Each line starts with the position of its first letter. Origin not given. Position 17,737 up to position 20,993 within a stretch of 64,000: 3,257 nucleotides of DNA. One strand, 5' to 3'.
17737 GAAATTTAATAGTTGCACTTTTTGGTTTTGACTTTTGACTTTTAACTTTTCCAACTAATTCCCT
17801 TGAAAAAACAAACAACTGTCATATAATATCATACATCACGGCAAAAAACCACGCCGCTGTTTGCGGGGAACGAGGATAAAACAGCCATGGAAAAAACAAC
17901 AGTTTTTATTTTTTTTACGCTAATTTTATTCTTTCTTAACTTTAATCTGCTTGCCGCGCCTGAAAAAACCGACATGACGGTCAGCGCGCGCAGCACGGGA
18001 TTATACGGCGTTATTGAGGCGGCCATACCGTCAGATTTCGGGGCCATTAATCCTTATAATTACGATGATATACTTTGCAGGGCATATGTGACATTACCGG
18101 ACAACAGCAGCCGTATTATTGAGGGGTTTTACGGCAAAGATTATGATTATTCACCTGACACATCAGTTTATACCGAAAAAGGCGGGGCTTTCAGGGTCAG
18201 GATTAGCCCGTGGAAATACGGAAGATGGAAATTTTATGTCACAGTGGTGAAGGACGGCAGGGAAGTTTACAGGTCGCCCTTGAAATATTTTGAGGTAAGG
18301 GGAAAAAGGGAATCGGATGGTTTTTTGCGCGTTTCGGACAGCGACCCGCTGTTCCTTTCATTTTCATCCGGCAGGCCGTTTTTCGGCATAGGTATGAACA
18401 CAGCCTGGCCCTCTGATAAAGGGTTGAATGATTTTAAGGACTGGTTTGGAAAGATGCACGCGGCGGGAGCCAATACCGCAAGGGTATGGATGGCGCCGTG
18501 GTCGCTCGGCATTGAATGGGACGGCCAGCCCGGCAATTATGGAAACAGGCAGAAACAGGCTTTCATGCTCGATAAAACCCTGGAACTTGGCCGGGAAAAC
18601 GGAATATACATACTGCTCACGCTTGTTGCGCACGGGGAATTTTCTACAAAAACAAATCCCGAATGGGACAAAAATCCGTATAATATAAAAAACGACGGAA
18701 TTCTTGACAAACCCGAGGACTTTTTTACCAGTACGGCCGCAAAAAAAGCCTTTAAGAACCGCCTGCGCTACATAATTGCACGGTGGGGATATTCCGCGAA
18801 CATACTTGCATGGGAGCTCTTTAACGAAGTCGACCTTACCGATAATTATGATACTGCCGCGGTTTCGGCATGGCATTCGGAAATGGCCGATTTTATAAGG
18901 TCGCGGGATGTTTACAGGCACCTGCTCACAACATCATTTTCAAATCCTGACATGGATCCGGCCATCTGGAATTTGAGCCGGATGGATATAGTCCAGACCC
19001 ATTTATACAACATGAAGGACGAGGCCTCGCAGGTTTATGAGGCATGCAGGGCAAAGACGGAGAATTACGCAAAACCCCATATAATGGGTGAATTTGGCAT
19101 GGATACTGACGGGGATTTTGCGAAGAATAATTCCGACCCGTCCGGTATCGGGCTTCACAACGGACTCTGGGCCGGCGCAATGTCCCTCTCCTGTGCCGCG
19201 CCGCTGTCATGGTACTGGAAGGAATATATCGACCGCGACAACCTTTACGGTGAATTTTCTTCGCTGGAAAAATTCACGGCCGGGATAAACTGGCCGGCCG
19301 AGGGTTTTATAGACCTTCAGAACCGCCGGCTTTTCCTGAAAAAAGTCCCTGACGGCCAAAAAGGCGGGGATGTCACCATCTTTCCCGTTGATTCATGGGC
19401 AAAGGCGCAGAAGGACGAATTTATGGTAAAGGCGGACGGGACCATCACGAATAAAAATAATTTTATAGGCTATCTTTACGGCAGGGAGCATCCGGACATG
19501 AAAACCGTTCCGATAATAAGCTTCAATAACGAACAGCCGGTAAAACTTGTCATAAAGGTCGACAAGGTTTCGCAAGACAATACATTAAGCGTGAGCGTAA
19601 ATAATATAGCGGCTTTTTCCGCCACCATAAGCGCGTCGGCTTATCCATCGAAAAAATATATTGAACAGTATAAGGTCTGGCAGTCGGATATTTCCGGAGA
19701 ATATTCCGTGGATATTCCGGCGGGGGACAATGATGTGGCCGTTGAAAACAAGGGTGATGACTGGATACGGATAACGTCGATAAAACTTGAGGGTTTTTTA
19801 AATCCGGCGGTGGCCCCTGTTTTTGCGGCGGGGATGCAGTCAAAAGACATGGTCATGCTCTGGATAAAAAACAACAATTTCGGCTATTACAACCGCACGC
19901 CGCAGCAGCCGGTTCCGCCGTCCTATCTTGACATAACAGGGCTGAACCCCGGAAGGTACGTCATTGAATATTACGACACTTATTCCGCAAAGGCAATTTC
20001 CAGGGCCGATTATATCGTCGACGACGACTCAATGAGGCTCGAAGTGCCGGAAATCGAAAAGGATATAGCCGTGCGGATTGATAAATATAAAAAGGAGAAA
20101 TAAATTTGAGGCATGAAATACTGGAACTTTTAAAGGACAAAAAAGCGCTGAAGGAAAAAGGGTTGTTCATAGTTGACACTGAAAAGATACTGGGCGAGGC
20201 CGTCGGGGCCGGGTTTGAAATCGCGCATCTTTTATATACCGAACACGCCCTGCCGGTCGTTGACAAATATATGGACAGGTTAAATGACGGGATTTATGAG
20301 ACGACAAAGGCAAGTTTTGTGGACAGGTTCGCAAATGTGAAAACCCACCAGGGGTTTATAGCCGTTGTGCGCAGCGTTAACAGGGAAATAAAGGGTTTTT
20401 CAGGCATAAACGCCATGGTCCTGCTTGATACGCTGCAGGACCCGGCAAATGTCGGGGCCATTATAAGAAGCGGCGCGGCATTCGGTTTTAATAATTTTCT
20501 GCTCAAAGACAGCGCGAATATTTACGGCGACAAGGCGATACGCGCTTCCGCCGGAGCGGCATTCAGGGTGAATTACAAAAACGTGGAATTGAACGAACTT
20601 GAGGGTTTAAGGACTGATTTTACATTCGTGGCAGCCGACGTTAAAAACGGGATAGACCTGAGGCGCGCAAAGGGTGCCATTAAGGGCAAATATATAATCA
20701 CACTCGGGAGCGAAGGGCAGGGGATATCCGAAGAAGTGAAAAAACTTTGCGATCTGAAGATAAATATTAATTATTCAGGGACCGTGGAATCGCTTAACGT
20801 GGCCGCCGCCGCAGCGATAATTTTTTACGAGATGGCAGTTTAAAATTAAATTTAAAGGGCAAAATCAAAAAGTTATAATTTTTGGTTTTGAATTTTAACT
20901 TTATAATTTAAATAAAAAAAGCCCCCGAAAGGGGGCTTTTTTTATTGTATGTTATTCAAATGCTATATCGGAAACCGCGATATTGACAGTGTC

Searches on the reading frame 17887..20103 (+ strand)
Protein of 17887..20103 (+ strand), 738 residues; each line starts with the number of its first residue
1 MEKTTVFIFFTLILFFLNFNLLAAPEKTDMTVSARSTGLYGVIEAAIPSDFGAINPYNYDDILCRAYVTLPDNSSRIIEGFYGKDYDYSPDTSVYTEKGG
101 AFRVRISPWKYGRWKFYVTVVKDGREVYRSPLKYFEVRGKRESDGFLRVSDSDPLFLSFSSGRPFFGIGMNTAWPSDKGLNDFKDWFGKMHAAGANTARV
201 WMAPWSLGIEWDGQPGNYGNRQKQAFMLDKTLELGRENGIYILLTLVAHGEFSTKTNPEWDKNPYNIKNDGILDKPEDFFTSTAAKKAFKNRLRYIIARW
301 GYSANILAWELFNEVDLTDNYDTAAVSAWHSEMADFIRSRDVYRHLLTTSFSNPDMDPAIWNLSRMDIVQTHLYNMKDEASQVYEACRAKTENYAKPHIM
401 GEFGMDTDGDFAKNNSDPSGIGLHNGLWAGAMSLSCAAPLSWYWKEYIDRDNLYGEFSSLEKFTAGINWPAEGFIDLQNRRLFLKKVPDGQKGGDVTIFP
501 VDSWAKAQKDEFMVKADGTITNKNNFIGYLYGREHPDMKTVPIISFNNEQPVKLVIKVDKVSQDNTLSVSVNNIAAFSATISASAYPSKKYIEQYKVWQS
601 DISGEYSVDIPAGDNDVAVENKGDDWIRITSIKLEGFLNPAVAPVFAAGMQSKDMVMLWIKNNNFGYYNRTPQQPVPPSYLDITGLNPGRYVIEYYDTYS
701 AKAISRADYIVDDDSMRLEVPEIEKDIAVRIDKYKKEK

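Call 3: search_protein_families(library=pfam, proteins=[window:17887-20103:+], max_evalue=0.1)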
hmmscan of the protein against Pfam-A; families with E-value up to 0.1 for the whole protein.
window:17887-20103:+ (738 aa): 1 family
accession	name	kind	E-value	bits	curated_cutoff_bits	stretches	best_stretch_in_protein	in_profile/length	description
PF16586.11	DUF5060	-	0.0017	19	27.2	1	43-119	8-68/70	Domain of unknown function (DUF5060)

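Call 6: search_protein_families(library=ncbifam, proteins=[window:17887-20103:+], max_evalue=0.1)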
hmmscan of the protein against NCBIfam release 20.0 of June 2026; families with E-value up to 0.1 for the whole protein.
window:17887-20103:+ (738 aa): 0 families

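Call 56: search_solved_structures(query=window:17887-20103:+, max_evalue=1)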
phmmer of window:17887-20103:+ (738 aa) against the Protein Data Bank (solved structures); distinct sequences matched with E-value up to 1: 12.
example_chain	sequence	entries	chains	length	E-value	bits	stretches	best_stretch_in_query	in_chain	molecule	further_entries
9gmj_A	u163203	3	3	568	5.6e-72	246.2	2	31-481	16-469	DUF5060 domain-containing protein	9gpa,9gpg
9gpc_A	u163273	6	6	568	1.3e-71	245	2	31-481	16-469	DUF5060 domain-containing protein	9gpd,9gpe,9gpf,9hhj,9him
1rh9_A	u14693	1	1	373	9.8e-06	27.2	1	194-348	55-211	endo-beta-mannanase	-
9m20_A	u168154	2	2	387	9.2e-05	23.9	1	197-348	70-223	mannan endo-1,4-beta-mannosidase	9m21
3ziz_A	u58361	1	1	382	0.00012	23.6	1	276-349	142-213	GH5 ENDO-BETA-1,4-MANNANASE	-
4awe_A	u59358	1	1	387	0.00021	22.7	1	276-348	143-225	ENDO-BETA-D-1,4-MANNANASE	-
31ao_A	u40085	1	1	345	0.00046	21.6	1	277-345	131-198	Probable mannan endo-1,4-beta-mannosidase A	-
3wh9_A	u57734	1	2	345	0.00046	21.6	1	277-345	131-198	Endo-beta-1,4-mannanase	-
1qno_A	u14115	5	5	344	0.00068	21.1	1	277-349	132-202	ENDO-1,4-B-D-MANNANASE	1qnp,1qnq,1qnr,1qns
3wfl_A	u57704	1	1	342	0.0008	20.8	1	278-347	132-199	beta-mannanase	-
4oou_B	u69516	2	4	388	0.03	15.6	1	161-266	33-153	Beta-1,4-mannanase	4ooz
9eg4_A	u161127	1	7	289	0.89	10.8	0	242-329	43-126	Phage major capsid protein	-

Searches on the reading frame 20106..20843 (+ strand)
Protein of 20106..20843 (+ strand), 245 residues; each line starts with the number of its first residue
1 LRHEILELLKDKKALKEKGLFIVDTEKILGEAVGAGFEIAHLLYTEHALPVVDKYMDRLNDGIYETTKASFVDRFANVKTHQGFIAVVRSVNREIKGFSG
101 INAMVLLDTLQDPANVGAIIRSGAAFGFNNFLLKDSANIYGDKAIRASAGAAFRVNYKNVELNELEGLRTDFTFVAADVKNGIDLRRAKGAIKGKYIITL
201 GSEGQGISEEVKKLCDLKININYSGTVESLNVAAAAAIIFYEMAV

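Call 3: search_protein_families(library=pfam, proteins=[window:20106-20843:+], max_evalue=0.1)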
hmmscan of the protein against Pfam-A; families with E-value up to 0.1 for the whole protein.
window:20106-20843:+ (245 aa): 3 families
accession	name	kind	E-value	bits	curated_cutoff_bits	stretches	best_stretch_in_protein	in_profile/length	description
PF00588.24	SpoU_methylase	-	1.3e-31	110.1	29.7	1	104-241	3-142/142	SpoU rRNA Methylase family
PF22435.1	MRM3-like_sub_bind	-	1.8e-05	25.5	27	1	7-86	8-84/84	MRM3-like substrate binding domain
PF08032.17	SpoU_sub_bind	-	0.096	13.5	22.8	0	31-91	10-73/76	RNA 2'-O ribose methyltransferase substrate binding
